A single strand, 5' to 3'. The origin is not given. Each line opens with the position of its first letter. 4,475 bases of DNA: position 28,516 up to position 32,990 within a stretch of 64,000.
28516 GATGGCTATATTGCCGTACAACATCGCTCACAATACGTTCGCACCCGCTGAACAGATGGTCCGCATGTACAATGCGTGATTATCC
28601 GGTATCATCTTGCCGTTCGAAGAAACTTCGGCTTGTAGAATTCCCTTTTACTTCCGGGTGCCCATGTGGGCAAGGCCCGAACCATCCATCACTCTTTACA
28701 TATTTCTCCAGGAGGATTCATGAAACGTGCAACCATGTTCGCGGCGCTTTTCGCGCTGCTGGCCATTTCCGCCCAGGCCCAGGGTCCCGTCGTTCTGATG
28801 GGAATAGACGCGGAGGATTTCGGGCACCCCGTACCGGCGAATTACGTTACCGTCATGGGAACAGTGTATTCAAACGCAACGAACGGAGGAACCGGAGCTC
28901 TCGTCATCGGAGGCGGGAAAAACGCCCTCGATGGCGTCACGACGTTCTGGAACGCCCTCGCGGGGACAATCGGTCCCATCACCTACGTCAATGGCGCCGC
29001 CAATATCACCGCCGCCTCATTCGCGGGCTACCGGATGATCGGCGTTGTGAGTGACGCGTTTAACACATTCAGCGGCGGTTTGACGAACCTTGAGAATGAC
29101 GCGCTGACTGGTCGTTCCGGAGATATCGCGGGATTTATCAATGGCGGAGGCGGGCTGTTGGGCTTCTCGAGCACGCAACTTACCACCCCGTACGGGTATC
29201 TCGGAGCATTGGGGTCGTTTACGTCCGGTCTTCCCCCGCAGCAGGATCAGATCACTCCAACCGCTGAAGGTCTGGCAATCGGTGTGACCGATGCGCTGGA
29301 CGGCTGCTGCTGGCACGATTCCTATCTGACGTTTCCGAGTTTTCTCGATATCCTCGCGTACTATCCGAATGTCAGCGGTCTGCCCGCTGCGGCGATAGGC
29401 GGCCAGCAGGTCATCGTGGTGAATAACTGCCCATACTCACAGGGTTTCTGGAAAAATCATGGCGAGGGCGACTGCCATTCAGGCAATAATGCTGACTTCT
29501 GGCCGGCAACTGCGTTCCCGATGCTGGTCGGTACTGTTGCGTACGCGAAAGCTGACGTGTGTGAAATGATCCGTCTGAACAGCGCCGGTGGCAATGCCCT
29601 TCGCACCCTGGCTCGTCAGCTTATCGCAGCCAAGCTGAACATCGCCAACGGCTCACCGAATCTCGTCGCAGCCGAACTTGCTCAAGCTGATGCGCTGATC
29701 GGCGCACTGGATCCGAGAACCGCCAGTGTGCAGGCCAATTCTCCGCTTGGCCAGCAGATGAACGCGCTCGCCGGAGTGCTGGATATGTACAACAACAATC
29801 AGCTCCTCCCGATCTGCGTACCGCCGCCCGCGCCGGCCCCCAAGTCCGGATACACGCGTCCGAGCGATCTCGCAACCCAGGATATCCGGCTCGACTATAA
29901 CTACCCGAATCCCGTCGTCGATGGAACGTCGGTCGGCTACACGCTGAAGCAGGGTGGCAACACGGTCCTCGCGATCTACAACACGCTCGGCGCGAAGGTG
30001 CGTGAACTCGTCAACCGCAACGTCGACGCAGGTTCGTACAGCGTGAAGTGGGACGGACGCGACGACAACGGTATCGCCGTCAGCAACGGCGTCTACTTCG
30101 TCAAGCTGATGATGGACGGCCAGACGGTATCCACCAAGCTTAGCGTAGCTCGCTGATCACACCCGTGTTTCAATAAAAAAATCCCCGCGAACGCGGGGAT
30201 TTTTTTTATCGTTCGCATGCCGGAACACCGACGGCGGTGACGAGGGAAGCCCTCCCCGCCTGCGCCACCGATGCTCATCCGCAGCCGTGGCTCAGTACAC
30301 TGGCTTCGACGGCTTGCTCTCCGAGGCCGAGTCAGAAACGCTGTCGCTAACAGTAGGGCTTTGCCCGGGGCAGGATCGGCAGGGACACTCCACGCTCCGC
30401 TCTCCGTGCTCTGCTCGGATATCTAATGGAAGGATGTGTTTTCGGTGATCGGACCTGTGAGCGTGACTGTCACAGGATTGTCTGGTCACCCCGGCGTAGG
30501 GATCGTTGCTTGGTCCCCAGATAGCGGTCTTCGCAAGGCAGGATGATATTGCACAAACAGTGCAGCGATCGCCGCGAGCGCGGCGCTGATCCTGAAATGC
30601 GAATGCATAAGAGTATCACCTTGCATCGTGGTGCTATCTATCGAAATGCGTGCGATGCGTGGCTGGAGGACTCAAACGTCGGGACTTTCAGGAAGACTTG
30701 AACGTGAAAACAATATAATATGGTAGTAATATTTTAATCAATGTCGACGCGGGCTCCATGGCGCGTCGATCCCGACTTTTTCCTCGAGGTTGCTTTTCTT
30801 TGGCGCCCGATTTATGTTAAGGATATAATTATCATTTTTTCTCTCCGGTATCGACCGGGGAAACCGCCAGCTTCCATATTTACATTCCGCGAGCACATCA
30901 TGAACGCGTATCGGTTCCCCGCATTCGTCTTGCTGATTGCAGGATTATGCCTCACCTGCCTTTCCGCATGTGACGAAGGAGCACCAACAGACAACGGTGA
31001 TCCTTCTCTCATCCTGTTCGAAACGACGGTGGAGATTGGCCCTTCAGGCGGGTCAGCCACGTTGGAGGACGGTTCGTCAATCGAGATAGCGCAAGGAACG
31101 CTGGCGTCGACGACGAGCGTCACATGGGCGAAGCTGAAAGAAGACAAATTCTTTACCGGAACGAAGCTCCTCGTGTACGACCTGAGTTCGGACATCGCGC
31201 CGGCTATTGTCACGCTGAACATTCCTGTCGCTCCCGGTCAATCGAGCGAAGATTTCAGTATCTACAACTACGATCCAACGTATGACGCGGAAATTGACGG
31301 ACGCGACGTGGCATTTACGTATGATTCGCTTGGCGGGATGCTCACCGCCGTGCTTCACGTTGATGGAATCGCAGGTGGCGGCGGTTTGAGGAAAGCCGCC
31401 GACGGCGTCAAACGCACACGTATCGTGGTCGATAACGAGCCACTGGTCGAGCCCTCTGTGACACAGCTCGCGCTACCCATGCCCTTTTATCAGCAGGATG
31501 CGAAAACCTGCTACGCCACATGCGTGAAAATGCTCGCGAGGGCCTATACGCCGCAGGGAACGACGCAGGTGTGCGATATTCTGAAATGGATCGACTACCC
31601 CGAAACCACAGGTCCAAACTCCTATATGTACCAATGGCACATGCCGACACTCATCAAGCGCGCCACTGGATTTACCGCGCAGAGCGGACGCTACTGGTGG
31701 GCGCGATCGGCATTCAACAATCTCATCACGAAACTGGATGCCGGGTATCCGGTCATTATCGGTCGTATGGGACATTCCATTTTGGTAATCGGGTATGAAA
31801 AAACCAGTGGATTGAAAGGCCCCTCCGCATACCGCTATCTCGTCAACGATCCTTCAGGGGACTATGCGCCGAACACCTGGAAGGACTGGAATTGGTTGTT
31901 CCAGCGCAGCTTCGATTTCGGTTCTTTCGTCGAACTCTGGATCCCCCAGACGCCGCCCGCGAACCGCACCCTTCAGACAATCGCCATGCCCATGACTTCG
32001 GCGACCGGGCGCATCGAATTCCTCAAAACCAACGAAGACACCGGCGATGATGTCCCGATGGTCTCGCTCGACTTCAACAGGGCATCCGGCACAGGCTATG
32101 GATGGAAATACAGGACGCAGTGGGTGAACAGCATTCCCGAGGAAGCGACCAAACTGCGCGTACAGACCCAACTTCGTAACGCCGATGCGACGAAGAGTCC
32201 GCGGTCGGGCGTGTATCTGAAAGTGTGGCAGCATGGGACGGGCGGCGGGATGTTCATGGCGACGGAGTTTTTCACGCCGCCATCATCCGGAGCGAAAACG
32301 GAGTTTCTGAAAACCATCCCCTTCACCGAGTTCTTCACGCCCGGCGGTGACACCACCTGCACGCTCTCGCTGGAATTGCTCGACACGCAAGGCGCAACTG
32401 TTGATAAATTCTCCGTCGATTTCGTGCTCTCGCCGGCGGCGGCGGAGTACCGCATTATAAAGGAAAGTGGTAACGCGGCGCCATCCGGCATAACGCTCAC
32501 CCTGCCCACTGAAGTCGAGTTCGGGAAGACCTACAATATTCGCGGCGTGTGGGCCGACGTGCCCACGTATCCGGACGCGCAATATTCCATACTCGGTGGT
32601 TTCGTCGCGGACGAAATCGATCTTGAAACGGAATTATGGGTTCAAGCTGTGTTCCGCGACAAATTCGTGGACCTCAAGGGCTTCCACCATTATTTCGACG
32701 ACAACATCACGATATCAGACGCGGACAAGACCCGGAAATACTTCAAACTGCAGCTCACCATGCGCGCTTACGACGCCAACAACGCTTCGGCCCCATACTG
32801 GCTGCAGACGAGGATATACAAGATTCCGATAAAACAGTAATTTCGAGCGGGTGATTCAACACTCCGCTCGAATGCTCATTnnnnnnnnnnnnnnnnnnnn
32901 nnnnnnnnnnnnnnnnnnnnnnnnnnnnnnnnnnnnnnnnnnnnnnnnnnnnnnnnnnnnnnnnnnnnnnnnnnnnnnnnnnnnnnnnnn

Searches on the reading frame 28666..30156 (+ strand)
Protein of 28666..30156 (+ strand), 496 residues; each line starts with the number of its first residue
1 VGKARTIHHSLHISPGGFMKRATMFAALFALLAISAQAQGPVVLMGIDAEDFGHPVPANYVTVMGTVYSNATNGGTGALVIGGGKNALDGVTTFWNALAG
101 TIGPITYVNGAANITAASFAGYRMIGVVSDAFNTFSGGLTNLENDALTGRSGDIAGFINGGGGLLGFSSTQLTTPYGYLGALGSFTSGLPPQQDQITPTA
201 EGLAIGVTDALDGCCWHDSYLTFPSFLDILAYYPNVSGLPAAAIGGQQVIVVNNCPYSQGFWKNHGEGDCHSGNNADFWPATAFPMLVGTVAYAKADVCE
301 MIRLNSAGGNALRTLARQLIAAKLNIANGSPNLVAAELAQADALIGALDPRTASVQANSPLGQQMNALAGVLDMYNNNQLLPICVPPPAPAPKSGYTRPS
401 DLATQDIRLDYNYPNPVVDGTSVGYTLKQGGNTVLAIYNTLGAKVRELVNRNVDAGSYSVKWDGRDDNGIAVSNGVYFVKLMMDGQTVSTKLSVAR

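Call 71: search_protein_families(library=pfam, proteins=[window:28666-30156:+], max_evalue=0.00001)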
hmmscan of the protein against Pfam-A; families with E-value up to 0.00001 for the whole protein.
window:28666-30156:+ (496 aa): 1 family
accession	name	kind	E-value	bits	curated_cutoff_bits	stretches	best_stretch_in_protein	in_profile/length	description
PF13860.13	FlgD_ig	-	1.9e-08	34.6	27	1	423-481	14-73/79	FlgD Ig-like domain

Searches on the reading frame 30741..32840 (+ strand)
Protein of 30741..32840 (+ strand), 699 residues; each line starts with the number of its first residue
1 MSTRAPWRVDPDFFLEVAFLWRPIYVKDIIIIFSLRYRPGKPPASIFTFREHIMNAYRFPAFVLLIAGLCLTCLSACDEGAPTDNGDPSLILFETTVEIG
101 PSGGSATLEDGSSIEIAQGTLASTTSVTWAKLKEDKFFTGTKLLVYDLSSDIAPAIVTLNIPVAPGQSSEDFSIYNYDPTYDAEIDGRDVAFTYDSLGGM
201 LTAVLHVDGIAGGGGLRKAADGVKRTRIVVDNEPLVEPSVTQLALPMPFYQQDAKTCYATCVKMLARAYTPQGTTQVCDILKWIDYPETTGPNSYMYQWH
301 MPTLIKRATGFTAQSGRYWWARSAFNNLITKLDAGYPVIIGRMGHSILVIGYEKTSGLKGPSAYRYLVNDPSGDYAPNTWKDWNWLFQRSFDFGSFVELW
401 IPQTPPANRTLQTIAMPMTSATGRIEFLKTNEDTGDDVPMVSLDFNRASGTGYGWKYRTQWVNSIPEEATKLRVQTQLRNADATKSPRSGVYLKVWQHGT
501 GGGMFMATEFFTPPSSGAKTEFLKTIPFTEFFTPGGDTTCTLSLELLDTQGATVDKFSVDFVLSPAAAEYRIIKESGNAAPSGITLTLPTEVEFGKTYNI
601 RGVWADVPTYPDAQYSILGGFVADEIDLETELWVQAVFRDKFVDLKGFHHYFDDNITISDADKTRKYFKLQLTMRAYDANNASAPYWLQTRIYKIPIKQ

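Call 71: search_protein_families(library=pfam, proteins=[window:30741-32840:+], max_evalue=0.00001)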
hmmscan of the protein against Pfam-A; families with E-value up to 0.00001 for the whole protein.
window:30741-32840:+ (699 aa): 1 family
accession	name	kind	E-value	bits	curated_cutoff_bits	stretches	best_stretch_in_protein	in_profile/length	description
PF13529.12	Peptidase_C39_2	-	3.7e-07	31.2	24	1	247-371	3-142/143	Peptidase_C39 like family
